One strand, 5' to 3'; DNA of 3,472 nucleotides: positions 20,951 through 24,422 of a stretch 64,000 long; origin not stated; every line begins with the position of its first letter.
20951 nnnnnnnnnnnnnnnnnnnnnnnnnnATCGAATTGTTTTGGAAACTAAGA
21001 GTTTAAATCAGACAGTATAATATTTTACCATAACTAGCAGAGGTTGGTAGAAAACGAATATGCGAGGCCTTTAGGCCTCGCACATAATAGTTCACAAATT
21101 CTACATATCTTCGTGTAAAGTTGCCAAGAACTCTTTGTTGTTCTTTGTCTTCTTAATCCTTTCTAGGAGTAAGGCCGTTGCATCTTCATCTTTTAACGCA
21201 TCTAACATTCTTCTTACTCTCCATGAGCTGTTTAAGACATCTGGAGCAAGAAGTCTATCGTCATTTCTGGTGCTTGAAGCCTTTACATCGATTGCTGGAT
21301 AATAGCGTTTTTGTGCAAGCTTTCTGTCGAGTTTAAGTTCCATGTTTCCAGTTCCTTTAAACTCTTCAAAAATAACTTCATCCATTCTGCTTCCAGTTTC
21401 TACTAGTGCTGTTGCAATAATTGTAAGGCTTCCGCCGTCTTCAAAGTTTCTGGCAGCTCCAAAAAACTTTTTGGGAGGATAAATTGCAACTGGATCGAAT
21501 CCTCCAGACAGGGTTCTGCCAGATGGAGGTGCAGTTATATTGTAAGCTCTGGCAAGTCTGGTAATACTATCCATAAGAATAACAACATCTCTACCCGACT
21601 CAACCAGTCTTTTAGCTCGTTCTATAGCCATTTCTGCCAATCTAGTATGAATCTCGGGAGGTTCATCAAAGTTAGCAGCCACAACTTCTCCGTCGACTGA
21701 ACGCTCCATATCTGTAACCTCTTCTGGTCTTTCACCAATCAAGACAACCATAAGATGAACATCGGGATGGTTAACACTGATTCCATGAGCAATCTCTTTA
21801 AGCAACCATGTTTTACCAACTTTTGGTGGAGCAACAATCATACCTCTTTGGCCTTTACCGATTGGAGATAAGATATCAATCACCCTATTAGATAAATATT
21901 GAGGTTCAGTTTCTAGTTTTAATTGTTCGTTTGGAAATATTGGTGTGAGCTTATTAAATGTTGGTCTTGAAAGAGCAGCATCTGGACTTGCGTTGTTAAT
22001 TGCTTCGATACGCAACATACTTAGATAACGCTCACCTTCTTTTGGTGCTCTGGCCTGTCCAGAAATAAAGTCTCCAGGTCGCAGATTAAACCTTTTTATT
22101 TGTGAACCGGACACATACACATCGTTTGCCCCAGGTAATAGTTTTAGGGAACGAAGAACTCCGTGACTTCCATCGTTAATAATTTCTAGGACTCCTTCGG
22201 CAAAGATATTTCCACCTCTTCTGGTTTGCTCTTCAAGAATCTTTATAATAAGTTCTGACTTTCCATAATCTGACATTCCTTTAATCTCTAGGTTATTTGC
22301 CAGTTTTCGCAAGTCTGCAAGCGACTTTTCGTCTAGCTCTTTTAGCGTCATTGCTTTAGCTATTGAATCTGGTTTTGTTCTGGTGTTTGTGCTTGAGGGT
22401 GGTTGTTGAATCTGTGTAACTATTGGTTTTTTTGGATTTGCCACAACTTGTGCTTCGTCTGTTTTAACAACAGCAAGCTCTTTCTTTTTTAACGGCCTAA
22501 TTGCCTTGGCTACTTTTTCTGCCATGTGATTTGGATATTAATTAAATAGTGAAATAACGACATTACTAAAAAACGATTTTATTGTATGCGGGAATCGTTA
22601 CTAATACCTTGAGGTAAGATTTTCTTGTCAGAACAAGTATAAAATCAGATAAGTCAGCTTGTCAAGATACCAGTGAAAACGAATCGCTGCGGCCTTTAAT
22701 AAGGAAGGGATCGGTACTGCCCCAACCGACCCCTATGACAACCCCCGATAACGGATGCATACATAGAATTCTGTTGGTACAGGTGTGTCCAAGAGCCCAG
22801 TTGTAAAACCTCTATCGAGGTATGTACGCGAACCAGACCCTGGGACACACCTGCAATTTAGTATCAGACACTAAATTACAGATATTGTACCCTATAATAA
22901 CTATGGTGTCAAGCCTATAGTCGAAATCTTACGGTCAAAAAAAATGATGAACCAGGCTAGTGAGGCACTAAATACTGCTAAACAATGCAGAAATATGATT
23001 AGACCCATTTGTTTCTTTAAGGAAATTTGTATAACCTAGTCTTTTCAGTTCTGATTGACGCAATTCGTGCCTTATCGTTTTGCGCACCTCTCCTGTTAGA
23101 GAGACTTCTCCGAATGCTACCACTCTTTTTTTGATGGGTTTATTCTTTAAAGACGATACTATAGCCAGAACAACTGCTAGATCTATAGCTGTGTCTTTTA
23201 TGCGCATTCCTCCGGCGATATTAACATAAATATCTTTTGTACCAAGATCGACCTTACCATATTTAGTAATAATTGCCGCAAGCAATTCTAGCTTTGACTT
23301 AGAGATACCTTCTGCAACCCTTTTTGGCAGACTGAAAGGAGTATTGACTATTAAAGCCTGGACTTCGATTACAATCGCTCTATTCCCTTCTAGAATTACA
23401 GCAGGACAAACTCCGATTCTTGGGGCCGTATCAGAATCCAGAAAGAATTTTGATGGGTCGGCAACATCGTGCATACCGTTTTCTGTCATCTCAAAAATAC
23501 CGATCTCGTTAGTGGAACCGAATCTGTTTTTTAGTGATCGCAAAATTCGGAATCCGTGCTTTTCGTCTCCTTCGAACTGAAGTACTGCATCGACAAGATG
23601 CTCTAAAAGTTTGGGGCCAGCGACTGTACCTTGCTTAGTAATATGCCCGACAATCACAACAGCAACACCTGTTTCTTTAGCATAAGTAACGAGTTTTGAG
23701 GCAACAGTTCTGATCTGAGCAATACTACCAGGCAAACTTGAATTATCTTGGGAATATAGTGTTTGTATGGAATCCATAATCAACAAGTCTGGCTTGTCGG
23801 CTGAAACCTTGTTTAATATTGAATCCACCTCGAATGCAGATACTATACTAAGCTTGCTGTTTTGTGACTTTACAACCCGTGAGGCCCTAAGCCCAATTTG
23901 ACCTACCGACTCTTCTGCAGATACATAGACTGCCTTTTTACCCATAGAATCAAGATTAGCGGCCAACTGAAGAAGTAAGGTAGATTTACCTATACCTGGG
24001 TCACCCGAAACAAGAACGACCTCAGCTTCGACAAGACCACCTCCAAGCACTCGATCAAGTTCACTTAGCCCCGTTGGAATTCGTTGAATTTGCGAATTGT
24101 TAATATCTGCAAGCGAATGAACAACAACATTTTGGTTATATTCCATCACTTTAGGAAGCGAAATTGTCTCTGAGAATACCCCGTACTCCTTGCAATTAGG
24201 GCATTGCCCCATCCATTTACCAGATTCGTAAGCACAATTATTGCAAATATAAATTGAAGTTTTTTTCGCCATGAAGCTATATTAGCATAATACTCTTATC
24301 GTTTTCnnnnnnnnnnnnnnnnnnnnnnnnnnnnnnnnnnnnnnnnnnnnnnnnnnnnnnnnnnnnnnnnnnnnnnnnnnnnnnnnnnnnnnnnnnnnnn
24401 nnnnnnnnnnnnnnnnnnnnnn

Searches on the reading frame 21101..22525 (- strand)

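Call 23: search_protein_families(library=pfam, proteins=[window:21101-22525:-], max_evalue=0.001)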
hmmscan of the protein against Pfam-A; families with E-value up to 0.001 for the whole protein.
window:21101-22525:- (474 aa): 4 families
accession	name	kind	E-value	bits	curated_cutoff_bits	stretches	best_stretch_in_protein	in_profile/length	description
PF00006.31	ATP-synt_ab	-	7.2e-31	107.9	29.5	1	214-418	3-212/213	ATP synthase alpha/beta family, nucleotide-binding domain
PF07497.18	Rho_RNA_bind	-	2.5e-25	88.5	27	1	110-182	2-73/73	Rho termination factor, RNA-binding domain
PF07498.18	Rho_N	-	8.3e-11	42.1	24.9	1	63-105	1-43/43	Rho termination factor, N-terminal domain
PF13481.12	AAA_25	-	0.00022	21.3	27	1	222-311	30-109/195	AAA domain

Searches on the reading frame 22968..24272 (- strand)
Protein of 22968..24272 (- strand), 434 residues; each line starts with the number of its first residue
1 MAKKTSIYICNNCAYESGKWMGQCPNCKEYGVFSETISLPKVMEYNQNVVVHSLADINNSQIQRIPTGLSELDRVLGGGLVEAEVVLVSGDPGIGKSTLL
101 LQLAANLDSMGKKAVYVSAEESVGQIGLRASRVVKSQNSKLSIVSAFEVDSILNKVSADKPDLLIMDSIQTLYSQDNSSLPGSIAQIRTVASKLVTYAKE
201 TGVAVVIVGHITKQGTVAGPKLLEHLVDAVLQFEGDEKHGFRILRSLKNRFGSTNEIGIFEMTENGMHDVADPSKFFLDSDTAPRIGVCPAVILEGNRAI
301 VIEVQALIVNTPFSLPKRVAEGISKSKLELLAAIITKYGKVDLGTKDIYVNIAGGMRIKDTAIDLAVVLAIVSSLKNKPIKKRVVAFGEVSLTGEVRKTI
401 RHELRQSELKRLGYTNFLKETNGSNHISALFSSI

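Call 23: search_protein_families(library=pfam, proteins=[window:22968-24272:-], max_evalue=0.001)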
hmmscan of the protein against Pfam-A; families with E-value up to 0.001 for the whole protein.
window:22968-24272:- (434 aa): 17 families
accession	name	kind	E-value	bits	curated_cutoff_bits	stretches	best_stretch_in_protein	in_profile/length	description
PF06745.19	ATPase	-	3.5e-17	63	26.6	1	65-251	1-207/231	KaiC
PF13481.12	AAA_25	-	1.5e-13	51.3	27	1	60-215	10-194/195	AAA domain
PF03796.21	DnaB_C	-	1.4e-09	38.2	27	1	65-130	2-67/255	DnaB-like helicase C terminal domain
PF18073.7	Zn_ribbon_LapB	-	1.5e-09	37.8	25.7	1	8-35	1-28/28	Rubredoxin metal binding domain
PF13541.12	ChlI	-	2.3e-07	31.2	27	1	325-401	24-99/121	Subunit ChlI of Mg-chelatase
PF00154.27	RecA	-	3.9e-06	27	27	1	51-176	19-146/262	recA bacterial DNA recombination protein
PF13401.12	AAA_22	-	4.6e-06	27.4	27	1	83-210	5-123/130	AAA domain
PF13191.12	AAA_16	-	1e-05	26.5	32.6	1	72-159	16-85/167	AAA ATPase domain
PF08423.17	Rad51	-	1.1e-05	25.3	22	1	60-215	3-179/244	Rad51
PF09848.15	SLFN-g3_helicase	-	1.5e-05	24.9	24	1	84-209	2-122/354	Schlafen group 3, DNA/RNA helicase domain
PF01637.24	ATPase_2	-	3.2e-05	24.3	33.2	1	82-155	19-93/225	ATPase domain predominantly from Archaea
PF13479.12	AAA_24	-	3.4e-05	24.2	27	1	85-210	4-129/195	AAA domain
PF20720.3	nSTAND3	-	5.6e-05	23.3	27.2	1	82-120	16-54/155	Novel STAND NTPase 3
PF00004.35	AAA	-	7e-05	23.7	21.2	1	86-201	1-95/131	ATPase family associated with various cellular activities (AAA)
PF07088.17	GvpD_P-loop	-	9.4e-05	22.8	24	0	147-247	89-186/189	GvpD gas vesicle protein, P-loop domain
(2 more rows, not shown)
